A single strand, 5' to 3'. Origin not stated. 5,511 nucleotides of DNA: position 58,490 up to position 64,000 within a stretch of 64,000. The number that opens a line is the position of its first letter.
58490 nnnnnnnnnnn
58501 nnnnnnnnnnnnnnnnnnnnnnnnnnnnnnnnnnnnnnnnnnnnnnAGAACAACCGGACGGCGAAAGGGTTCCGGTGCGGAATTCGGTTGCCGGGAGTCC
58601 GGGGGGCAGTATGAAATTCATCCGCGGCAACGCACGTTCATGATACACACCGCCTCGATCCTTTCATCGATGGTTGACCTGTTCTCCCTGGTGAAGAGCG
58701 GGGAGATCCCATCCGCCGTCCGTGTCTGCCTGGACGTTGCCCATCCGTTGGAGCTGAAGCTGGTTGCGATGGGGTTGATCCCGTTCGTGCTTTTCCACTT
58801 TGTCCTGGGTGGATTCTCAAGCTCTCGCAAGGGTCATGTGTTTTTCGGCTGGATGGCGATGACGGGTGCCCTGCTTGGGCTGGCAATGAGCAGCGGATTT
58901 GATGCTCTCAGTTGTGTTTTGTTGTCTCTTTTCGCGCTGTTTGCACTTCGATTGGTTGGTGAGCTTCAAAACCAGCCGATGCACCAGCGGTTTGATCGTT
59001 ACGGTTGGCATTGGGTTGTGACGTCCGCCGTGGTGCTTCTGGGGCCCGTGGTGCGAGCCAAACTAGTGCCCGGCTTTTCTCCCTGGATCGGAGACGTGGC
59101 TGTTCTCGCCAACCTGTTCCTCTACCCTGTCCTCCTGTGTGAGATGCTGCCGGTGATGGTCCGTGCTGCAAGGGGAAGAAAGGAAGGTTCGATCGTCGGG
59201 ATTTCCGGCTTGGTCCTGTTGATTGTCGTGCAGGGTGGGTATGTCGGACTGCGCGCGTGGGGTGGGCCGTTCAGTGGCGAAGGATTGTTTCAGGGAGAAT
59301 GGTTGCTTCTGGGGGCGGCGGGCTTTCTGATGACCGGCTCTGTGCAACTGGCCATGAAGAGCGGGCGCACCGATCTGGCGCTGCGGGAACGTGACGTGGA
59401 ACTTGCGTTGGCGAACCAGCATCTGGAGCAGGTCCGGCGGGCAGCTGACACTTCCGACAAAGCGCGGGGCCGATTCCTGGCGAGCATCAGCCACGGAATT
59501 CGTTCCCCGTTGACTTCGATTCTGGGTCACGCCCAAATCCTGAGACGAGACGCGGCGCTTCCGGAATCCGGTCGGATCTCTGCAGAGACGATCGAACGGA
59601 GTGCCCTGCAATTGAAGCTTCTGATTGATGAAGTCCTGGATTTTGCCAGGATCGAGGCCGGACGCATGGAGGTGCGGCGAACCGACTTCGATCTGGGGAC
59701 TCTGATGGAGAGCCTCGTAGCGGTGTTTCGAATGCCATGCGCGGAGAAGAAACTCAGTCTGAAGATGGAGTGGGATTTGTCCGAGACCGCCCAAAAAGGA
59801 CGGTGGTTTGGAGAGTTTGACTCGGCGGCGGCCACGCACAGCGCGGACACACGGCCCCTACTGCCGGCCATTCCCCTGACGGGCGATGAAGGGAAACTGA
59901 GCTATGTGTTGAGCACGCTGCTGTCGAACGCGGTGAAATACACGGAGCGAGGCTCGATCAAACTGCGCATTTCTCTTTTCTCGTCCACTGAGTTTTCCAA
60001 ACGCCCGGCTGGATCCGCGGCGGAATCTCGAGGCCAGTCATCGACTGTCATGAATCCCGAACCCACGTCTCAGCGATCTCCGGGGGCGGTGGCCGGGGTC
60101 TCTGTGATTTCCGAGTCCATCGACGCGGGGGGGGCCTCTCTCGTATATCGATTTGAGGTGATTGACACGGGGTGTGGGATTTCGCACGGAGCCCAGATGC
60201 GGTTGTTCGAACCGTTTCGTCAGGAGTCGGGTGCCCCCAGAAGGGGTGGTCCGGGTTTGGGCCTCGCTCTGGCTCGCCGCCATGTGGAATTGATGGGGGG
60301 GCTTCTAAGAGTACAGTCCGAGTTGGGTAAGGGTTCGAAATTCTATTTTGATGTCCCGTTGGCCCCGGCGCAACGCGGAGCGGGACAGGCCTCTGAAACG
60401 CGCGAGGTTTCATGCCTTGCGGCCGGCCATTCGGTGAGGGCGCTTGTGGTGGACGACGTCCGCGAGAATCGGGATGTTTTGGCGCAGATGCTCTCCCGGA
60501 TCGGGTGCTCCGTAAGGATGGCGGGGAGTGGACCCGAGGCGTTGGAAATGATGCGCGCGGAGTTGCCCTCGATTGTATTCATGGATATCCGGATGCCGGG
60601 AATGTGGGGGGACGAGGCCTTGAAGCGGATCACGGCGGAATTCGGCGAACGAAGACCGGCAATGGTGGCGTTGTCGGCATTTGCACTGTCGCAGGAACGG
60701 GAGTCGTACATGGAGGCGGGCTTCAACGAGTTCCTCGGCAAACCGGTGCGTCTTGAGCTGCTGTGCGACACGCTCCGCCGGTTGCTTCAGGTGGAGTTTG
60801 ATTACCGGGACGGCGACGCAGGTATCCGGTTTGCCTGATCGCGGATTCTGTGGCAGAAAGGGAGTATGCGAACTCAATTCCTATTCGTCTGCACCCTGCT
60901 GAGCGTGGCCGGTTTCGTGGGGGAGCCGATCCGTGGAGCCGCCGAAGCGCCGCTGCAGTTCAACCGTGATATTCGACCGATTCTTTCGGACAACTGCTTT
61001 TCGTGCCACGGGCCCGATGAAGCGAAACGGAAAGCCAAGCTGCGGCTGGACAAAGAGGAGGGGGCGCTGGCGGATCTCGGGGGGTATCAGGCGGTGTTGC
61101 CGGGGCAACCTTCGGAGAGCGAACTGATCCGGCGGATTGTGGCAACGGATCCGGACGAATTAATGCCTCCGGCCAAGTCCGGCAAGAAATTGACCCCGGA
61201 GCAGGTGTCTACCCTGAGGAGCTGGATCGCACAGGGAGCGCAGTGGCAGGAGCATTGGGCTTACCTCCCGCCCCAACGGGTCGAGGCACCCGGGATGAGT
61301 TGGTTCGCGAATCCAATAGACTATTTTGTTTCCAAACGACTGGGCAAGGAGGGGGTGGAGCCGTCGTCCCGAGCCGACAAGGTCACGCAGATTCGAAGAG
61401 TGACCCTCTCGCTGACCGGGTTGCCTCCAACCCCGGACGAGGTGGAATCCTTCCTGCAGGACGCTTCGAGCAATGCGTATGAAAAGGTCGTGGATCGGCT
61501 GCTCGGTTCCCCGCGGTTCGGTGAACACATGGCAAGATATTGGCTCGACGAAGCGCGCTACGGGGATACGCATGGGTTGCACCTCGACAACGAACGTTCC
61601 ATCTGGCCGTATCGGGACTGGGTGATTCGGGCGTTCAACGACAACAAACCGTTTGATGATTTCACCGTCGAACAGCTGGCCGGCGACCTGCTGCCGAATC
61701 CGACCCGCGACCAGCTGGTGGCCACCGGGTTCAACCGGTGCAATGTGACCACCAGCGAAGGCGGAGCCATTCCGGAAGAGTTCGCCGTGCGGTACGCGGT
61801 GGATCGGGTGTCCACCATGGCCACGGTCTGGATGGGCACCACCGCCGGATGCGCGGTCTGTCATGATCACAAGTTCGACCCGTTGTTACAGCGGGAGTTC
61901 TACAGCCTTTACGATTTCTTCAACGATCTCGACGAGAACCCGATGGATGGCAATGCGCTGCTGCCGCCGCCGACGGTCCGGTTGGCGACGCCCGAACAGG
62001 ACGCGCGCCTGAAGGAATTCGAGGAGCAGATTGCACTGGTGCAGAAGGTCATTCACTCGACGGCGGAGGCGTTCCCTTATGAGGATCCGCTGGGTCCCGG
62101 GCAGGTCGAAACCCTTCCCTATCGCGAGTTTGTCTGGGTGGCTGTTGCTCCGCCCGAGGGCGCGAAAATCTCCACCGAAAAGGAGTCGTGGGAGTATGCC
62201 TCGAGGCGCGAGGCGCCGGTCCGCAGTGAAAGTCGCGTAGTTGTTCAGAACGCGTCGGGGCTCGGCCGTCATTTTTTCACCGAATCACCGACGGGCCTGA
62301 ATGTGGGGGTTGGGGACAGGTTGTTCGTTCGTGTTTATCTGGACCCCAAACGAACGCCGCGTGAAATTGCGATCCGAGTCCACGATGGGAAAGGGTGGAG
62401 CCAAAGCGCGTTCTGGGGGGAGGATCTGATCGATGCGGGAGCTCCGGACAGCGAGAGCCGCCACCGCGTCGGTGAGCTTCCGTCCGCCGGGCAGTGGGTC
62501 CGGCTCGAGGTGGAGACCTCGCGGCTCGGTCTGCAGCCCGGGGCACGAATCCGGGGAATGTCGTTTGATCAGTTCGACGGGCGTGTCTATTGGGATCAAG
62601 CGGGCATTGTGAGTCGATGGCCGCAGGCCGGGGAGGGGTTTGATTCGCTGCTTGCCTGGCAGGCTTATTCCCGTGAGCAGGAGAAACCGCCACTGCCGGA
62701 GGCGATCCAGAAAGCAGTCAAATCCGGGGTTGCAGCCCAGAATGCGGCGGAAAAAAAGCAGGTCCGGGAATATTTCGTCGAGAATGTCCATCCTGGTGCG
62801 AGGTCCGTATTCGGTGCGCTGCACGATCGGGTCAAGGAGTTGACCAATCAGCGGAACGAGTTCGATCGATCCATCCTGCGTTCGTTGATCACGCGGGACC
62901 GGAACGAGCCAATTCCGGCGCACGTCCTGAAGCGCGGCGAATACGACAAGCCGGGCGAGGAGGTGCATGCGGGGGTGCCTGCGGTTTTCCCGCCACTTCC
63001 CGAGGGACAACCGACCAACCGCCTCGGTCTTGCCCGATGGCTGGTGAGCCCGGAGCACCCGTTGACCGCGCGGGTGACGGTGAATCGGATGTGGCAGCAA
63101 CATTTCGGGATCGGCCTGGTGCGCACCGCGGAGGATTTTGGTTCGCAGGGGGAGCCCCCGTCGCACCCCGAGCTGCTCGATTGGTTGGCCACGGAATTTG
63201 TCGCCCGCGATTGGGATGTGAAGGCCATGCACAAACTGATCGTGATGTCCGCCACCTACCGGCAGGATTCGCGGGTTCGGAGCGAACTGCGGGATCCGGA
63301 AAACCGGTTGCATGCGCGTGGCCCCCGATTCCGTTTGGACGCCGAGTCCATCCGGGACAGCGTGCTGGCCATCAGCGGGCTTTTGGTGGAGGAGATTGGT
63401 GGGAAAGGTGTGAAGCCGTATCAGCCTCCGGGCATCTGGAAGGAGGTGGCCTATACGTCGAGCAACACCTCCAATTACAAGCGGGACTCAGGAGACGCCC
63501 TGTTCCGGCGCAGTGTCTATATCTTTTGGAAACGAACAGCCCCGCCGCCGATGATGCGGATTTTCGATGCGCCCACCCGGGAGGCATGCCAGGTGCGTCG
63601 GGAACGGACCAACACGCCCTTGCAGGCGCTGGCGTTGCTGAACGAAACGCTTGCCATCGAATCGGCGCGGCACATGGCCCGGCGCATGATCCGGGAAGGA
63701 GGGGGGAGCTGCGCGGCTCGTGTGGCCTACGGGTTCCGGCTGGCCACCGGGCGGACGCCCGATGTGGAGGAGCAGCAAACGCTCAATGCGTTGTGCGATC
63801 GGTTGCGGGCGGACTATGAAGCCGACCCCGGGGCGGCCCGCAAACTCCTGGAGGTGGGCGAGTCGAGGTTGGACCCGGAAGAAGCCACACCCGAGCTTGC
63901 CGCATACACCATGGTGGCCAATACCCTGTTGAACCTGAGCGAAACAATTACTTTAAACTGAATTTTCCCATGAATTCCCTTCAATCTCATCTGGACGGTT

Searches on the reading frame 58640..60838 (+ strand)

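Call 35: search_protein_families(library=pfam, proteins=[window:58640-60838:+], max_evalue=0.001)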
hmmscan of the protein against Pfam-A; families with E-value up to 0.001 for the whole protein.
window:58640-60838:+ (732 aa): 4 families
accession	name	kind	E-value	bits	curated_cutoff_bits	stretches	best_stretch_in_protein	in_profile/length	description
PF00072.30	Response_reg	-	3e-20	72.9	30.2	1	602-712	2-110/111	Response regulator receiver domain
PF02518.31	HATPase_c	-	5.9e-20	72.2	26.4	1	502-575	37-110/111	Histidine kinase-, DNA gyrase B-, and HSP90-like ATPase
PF00512.31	HisKA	-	4.9e-18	65.4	26.9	1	275-341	1-66/66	His Kinase A (phospho-acceptor) domain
PF21332.3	AmiR_N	-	0.00058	20.3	27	1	600-704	2-99/111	AmiR, N-terminal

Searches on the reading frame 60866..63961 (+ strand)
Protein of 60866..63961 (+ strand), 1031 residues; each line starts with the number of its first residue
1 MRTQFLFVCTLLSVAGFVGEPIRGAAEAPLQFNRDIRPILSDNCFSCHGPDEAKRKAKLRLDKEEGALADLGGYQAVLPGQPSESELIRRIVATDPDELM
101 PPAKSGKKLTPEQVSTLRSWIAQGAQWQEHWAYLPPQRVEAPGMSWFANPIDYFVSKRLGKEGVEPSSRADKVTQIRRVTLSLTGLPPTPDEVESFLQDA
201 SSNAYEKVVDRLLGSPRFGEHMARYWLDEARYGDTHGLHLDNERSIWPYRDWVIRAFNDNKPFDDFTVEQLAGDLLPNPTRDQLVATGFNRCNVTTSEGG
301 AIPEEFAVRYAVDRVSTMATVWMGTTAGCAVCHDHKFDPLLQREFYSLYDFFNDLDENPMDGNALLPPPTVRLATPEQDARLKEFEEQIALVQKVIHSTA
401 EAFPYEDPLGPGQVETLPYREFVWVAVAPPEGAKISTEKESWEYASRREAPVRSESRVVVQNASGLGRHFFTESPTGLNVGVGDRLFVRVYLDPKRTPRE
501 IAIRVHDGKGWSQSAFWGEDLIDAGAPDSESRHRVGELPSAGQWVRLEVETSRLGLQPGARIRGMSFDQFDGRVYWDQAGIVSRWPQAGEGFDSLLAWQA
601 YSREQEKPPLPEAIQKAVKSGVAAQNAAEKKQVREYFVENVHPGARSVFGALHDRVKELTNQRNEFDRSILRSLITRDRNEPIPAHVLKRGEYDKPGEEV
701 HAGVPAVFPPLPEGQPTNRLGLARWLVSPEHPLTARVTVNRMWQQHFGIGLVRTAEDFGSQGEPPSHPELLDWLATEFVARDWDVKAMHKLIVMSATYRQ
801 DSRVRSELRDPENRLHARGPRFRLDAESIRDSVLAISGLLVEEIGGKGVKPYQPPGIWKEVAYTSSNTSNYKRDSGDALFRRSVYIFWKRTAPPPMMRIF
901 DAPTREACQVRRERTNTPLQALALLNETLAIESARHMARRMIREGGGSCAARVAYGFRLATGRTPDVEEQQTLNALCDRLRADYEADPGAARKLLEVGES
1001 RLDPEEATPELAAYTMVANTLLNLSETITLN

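Call 35: search_protein_families(library=pfam, proteins=[window:60866-63961:+], max_evalue=0.001)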
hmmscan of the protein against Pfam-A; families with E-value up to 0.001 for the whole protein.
window:60866-63961:+ (1031 aa): 4 families
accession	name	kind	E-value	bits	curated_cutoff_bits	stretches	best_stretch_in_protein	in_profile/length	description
PF07587.16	PSD1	-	9.5e-104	346.6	28.5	1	718-976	1-243/244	Protein of unknown function (DUF1553)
PF07583.16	PSCyt2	-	1.5e-82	277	29.8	1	150-356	1-208/209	Protein of unknown function (DUF1549)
PF07635.16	PSCyt1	-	6.8e-17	62.3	22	1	44-103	1-58/59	Planctomycete cytochrome C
PF13442.11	Cytochrome_CBB3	-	0.00026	21.7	27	0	38-121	8-68/68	Cytochrome C oxidase, cbb3-type, subunit III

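Call 73: find_encoding_contigs(protein=window:60866-63961:+, flank=10000, max_places=2)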
Protein window:60866-63961:+ (1031 aa): 1 contig read that carries it; 1 place shown.
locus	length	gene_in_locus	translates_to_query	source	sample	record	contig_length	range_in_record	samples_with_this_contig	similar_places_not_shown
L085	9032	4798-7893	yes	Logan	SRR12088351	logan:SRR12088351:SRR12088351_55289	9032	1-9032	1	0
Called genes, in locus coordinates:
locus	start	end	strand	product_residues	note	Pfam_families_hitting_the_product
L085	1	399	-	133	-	?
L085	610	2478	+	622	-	PF00128:Alpha-amylase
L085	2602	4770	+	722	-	PF00512:HisKA, PF02518:HATPase_c, PF00072:Response_reg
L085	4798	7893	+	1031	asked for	PF07635:PSCyt1, PF07583:PSCyt2, PF07587:PSD1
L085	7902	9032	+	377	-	?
